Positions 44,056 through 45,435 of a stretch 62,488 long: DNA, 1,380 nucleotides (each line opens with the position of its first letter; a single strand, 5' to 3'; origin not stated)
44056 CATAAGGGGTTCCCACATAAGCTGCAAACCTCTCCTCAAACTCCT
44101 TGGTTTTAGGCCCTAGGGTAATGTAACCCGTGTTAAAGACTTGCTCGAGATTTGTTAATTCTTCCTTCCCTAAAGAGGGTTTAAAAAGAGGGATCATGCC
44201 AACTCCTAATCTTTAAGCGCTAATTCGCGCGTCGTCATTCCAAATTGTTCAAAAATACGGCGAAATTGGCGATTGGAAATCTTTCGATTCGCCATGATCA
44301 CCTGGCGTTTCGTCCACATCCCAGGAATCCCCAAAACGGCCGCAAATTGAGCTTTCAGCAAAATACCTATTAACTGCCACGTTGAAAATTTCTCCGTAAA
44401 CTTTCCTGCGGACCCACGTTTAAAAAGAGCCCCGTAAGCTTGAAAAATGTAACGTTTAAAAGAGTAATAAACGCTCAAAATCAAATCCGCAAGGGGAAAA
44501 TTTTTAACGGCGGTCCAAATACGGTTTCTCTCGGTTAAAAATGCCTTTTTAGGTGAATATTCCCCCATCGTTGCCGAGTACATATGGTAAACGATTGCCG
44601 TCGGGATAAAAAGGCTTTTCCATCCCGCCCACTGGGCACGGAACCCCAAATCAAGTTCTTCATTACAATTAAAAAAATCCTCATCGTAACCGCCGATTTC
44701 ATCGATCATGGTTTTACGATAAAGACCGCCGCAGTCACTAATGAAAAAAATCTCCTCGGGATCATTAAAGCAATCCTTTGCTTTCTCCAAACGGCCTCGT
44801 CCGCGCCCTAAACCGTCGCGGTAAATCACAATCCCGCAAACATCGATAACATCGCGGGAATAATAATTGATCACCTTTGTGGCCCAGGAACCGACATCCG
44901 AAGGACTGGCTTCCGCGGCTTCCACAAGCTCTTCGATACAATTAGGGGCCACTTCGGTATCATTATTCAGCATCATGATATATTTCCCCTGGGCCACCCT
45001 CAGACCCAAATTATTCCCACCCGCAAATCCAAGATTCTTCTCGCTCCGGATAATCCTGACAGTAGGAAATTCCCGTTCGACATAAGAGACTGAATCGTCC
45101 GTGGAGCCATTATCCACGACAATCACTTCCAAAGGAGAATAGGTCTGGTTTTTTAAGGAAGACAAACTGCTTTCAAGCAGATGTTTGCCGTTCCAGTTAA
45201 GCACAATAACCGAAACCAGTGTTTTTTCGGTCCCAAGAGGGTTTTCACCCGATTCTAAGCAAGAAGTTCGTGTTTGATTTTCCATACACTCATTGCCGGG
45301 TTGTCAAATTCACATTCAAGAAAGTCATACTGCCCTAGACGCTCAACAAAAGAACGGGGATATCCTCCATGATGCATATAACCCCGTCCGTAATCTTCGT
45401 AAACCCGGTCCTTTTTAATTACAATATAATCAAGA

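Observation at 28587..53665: Envelope-glycan supercluster of about 25 kb, built from duplicated modules, with no recognisable Wzx/Wzz/initiating transferase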

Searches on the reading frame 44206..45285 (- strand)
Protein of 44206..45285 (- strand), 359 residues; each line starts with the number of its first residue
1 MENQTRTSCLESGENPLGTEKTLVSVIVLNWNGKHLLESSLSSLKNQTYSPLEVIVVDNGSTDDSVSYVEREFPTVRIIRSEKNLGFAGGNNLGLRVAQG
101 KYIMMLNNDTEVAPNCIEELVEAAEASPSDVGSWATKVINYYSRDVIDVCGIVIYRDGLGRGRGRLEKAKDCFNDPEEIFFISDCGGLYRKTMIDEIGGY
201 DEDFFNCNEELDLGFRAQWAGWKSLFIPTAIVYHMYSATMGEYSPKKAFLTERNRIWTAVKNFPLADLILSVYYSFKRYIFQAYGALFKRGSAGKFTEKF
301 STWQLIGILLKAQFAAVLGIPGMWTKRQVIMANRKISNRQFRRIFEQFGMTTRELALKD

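Call 4: search_protein_families(library=pfam, proteins=[window:44206-45285:-], max_evalue=0.01)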
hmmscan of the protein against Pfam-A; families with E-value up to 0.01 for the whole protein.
window:44206-45285:- (359 aa): 5 families
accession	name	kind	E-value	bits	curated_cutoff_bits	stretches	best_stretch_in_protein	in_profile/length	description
PF00535.33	Glycos_transf_2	-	2.8e-30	105.9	23.3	1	25-197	1-167/168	Glycosyl transferase family 2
PF13641.12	Glyco_tranf_2_3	-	1.7e-12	48.3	27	1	24-240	3-217/230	Glycosyltransferase like family 2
PF10111.15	Glyco_tranf_2_2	-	6.2e-09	36.2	27.3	1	30-251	8-233/276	Glycosyltransferase like family 2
PF13632.12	Glyco_trans_2_3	-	2e-05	24.9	27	1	102-246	1-129/198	Glycosyl transferase family group 2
PF12804.13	NTP_transf_3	-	0.00043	20.9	27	1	29-132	19-119/160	MobA-like NTP transferase domain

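Call 13: search_protein_families(library=ncbifam, proteins=[window:44206-45285:-], max_evalue=0.001)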
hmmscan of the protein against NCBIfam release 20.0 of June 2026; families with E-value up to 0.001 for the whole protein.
window:44206-45285:- (359 aa): 22 families
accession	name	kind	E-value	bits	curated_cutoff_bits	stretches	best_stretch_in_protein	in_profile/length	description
NF041875.1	EPS_EpsD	equivalog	3.4e-22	79.3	370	2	24-129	1-109/325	exopolysaccharide biosynthesis glycosyltransferase EpsD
NF007482.0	PRK10073.1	equivalog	5.8e-21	74.8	423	1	20-133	4-119/334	glycosyltransferase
TIGR03965.1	mycofact_glyco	equivalog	1.4e-19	70.3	280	1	21-249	73-295/467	mycofactocin biosynthesis glycosyltransferase MftF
TIGR03937.1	PgaC_IcaA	equivalog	2.6e-19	69.5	422.3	1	15-239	38-255/407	poly-beta-1,6-N-acetyl-D-glucosamine synthase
NF047683.1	TeichurnBiosyTuaG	equivalog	1.5e-13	51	400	1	20-119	4-106/252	teichuronic acid biosynthesis protein TuaG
NF050050.1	ProtGlycPglI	equivalog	2.5e-12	46.8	500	1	23-126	3-110/306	GalNAc(5)-diNAcBac-PP-undecaprenol beta-1,3-glucosyltransferase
TIGR04283.1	glyco_like_mftF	equivalog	8.6e-12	45.1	182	1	24-134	1-107/221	TIGR04283 family arsenosugar biosynthesis glycosyltransferase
NF053739.1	GlytfEpsEBac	equivalog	8.3e-11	41.4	450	1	24-126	3-109/265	glycosyltransferase EpsE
NF050113.1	gal_furan_GlfT1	equivalog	2e-09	37.2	330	1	26-127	3-108/290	galactofuranosyltransferase GlfT1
NF041394.1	GtaseAglG_Halo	equivalog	2.3e-09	36.9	440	1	24-126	3-109/304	glucosyl-dolichyl phosphate glucuronosyltransferase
TIGR03111.1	glyc2_xrt_Gpos1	hypoth_equivalog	2.7e-09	36.3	363.95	1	23-129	50-161/439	TIGR03111 family XrtG-associated glycosyltransferase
NF007453.0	PRK10018.1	equivalog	8.1e-09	35.5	382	1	19-118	3-105/280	colanic acid biosynthesis glycosyltransferase WcaA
NF038299.1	EPS_HpsN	equivalog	1.6e-08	33.9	425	1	23-140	2-121/317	hormogonium polysaccharide biosynthesis glycosyltransferase HpsN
NF038302.1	EPS_HpsE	equivalog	3.2e-08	32.9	300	1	24-142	3-128/307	hormogonium polysaccharide biosynthesis glycosyltransferase HpsE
TIGR04017.1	WcaA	equivalog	7.5e-08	32.3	495.75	1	19-119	2-105/279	colanic acid biosynthesis glycosyltransferase WcaA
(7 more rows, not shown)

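Call 27: search_solved_structures(query=window:44206-45285:-, max_evalue=0.01)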
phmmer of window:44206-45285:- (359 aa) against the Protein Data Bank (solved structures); distinct sequences matched with E-value up to 0.01: 32.
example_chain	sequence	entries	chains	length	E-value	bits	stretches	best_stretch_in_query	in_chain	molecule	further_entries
2z87_A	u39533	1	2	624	4.5e-18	68.7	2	22-120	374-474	Chondroitin synthase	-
2z86_A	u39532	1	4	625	4.5e-18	68.7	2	22-120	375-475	Chondroitin synthase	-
6p61_A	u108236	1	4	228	4.7e-10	42.4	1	23-117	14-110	Glycosyltransferase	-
5hea_A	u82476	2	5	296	8e-10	41.6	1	22-132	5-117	Putative glycosyltransferase (GalT1)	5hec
8vh7_A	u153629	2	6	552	3.5e-08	36.2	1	20-121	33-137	Heparosan synthase B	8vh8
8viw_A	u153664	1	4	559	3.6e-08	36.2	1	20-121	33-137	Heparosan synthase B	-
8uhv_A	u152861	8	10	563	1.4e-07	34.2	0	185-250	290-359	Glycosyl transferase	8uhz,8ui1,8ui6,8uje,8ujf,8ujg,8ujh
3bcv_A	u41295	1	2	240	7.4e-07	31.8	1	24-116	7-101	Putative glycosyltransferase protein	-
3l7j_A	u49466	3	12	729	1.7e-06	30.7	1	24-119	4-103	Teichoic acid biosynthesis protein F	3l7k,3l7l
3l7i_A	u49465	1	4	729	1.7e-06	30.6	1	24-119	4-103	Teichoic acid biosynthesis protein F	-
3l7m_A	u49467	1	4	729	1.7e-06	30.6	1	24-119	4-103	Teichoic acid biosynthesis protein F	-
9jma_A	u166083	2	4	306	1.8e-06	30.6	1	23-116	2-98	GalNAc(5)-diNAcBac-PP-undecaprenol beta-1,3-glucosyltransferase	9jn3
6h1j_A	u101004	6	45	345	2.3e-06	30.2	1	17-131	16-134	Probable ss-1,3-N-acetylglucosaminyltransferase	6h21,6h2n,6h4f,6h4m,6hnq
8bz8_A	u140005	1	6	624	9e-06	28.3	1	23-132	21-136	Glycosyltransferase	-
8bz4_A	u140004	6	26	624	9e-06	28.3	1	23-132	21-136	Glycosyltransferase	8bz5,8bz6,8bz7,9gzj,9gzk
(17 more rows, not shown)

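Call 48: find_related_loci(query=A2, collection=metagenome_contigs, flank=10000)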
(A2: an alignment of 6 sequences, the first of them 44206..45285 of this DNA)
Query A2 (359 aa) in metagenome_contigs; peptide patterns used: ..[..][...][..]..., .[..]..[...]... (x = any residue, [..] = any of these).
600 stretches matched a pattern (row limit reached: there are more); 459 encode a relative of the query (tblastn E <= 1e-3); the best 80 are kept; 80 distinct loci.
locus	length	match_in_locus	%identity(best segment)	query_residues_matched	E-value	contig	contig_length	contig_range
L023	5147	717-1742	51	20-359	8e-117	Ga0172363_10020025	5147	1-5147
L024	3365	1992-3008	51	23-359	7e-119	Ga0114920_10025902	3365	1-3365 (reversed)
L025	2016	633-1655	51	17-359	1e-122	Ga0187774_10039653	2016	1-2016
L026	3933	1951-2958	50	20-357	5e-116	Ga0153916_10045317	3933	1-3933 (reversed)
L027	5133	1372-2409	51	11-357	6e-115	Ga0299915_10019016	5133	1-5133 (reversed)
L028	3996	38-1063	49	20-359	7e-115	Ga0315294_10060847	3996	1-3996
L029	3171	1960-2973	50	20-359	3e-116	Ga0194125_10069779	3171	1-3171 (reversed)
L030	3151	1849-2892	49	12-359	7e-116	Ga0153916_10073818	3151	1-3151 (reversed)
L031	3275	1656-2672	49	23-359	9e-116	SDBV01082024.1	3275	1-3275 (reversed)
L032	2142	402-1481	47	5-359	1e-118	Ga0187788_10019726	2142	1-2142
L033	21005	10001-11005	49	23-359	2e-111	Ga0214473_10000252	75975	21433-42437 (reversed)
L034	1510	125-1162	51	13-359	3e-120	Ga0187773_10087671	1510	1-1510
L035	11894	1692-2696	50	23-359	6e-111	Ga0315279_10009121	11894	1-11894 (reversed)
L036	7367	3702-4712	51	20-357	9e-111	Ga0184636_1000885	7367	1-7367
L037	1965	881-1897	50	23-359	6e-117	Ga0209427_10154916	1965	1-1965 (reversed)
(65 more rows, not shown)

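Call 78: search_solved_structures(query=A2, max_evalue=0.001, show_alignments=0)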
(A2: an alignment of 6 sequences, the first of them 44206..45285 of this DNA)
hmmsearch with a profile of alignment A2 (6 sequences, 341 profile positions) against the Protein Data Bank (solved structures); distinct sequences matched with E-value up to 0.001: 37.
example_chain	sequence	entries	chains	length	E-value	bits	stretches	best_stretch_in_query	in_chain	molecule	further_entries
2z87_A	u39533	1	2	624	7.1e-27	97.4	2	4-116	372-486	Chondroitin synthase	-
2z86_A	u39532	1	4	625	7.2e-27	97.4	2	4-116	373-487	Chondroitin synthase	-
6p61_A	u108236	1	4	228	7.1e-20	74.4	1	4-128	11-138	Glycosyltransferase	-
5hea_A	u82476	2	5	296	4.4e-19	71.8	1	5-128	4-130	Putative glycosyltransferase (GalT1)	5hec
8vh7_A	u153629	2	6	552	5.9e-15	58.2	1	3-130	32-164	Heparosan synthase B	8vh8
8viw_A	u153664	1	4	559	6.1e-15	58.2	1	3-130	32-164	Heparosan synthase B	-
3bcv_A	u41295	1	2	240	1.3e-14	57.1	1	6-106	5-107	Putative glycosyltransferase protein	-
3l7i_A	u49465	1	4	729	3.5e-11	45.9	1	8-101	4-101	Teichoic acid biosynthesis protein F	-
3l7j_A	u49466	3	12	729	3.5e-11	45.9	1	8-101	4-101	Teichoic acid biosynthesis protein F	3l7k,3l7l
3l7m_A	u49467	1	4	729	4.1e-11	45.6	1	8-101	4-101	Teichoic acid biosynthesis protein F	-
9omh_A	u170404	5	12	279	3.4e-10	42.6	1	8-114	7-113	Glycosyltransferase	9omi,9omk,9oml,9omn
9omm_A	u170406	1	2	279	3.4e-10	42.6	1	8-114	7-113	Glycosyltransferase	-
9omj_A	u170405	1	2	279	3.7e-10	42.5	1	8-114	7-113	Glycosyltransferase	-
5tze_C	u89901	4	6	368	1.3e-09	40.7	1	8-105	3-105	Glycosyl transferase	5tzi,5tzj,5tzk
9jma_A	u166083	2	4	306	2.3e-09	39.9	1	7-100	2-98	GalNAc(5)-diNAcBac-PP-undecaprenol beta-1,3-glucosyltransferase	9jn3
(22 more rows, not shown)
